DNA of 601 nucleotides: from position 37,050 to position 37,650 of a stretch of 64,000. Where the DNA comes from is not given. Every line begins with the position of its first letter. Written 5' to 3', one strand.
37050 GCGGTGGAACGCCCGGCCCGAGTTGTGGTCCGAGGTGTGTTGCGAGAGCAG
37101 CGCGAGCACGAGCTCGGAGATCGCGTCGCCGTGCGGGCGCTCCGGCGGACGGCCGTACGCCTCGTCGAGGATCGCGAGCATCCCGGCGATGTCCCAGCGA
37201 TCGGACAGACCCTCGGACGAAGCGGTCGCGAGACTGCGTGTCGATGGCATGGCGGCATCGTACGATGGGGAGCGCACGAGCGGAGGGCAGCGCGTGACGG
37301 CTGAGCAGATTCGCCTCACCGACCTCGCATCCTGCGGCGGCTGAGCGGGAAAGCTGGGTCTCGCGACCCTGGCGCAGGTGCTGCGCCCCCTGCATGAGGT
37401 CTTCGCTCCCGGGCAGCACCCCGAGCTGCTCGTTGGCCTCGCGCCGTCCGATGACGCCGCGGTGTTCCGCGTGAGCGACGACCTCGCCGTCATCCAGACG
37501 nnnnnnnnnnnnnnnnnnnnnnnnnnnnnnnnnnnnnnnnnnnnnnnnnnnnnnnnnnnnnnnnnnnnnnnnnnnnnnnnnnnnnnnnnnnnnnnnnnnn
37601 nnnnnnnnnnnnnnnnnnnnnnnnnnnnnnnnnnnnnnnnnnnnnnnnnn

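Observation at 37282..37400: selD is a selenoprotein: in-frame UGA at 37342-37344 aligns with Cys17 of E. coli SelD, and the ORF track missed it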

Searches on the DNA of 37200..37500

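Call 9: search_rna_families(source=window, start=37200, end=37500, threshold=evalue, max_evalue=10, show_alignments=3)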
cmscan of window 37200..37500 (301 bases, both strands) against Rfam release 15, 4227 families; matches with E-value up to 10: 0.
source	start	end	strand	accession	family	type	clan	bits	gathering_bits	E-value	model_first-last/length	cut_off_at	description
